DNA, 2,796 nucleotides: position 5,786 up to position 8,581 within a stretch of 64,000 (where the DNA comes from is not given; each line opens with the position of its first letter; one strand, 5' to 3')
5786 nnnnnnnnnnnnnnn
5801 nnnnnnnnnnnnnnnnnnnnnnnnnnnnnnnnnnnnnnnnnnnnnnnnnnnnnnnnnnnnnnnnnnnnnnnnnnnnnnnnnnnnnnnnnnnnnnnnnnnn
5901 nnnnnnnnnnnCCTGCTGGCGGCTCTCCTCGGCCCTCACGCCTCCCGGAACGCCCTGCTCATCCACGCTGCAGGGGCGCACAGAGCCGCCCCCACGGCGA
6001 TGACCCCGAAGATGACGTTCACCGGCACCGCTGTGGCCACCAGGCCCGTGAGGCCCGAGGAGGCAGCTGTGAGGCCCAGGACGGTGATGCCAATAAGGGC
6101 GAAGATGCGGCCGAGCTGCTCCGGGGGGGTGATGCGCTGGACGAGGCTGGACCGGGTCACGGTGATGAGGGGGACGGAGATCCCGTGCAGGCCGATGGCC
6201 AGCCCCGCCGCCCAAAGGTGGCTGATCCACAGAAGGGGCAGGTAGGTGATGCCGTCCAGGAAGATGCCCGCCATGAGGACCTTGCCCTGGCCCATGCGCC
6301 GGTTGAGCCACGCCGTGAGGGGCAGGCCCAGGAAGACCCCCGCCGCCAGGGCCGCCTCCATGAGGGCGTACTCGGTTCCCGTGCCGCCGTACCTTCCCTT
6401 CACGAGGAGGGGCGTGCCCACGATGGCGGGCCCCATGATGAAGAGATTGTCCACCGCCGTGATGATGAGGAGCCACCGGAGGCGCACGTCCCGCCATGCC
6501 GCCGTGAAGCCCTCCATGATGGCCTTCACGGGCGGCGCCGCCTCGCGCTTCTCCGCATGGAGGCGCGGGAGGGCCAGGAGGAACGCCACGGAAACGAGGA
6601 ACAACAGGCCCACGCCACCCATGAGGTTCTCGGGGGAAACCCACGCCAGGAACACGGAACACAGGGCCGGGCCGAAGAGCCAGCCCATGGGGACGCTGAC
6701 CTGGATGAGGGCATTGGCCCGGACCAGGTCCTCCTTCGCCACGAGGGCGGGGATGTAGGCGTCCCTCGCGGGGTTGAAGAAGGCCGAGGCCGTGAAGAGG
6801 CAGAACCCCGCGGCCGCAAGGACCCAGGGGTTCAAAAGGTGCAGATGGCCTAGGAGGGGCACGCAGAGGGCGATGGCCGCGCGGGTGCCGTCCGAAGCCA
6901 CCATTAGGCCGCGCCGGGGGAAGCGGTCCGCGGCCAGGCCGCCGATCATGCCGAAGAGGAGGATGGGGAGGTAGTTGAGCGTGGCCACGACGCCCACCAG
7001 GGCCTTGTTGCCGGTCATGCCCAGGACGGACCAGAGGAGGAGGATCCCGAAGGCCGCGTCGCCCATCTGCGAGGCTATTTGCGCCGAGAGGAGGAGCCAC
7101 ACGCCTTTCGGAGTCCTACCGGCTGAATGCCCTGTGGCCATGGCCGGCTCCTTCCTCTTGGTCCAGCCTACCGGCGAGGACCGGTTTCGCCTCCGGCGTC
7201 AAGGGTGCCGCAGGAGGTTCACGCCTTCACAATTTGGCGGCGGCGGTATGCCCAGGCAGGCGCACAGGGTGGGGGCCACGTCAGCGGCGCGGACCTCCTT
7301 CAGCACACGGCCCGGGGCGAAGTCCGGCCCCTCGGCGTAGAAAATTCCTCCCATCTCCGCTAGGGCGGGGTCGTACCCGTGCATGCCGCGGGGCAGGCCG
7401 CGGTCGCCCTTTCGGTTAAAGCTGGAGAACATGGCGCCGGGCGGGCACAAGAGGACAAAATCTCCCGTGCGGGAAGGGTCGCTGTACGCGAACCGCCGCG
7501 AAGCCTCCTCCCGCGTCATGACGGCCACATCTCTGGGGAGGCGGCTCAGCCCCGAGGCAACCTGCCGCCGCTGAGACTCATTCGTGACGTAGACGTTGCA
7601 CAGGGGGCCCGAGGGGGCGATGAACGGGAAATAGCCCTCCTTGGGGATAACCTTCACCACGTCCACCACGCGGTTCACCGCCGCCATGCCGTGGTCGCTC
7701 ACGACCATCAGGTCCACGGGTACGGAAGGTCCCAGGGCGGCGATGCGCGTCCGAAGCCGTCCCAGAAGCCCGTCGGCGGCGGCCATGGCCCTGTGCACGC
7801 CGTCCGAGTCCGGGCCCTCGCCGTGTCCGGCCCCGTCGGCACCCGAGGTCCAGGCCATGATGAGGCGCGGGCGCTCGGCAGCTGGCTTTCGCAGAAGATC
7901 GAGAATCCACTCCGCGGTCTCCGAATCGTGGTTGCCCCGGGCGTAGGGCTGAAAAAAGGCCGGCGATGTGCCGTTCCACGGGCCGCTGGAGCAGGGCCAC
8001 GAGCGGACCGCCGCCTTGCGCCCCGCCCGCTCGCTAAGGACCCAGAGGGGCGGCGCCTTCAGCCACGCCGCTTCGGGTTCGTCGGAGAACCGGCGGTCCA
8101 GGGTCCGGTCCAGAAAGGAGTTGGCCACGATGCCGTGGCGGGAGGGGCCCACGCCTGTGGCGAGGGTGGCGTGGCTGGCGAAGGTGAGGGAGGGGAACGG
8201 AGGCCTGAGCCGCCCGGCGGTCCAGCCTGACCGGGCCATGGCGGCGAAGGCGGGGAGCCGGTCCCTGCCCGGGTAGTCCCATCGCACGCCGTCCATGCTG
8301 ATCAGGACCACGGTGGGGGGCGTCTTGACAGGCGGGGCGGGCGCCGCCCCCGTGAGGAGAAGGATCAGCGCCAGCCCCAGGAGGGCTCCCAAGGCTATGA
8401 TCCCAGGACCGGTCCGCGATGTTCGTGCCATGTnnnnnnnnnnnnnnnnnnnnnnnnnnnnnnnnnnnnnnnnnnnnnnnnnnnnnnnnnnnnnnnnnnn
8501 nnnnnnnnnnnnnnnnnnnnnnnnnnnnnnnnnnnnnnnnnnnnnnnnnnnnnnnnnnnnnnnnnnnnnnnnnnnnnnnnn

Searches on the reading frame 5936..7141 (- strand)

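Call 27: search_protein_families(library=pfam, proteins=[window:5936-7141:-], max_evalue=0.00001)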
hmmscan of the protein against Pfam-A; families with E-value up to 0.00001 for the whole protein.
window:5936-7141:- (401 aa): 2 families
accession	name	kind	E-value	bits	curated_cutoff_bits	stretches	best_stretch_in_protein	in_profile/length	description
PF07690.21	MFS_1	-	2.3e-28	99.6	33.4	2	18-246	2-228/347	Major Facilitator Superfamily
PF05977.19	MFS_3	-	6.8e-25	87.9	27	1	19-392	17-388/524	Transmembrane secretion effector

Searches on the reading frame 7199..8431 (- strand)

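Call 27: search_protein_families(library=pfam, proteins=[window:7199-8431:-], max_evalue=0.00001)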
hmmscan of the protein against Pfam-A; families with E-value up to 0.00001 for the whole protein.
window:7199-8431:- (410 aa): 1 family
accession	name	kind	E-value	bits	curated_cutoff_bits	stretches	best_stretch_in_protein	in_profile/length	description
PF01663.27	Phosphodiest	-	1.4e-63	216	23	1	41-354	1-342/342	Type I phosphodiesterase / nucleotide pyrophosphatase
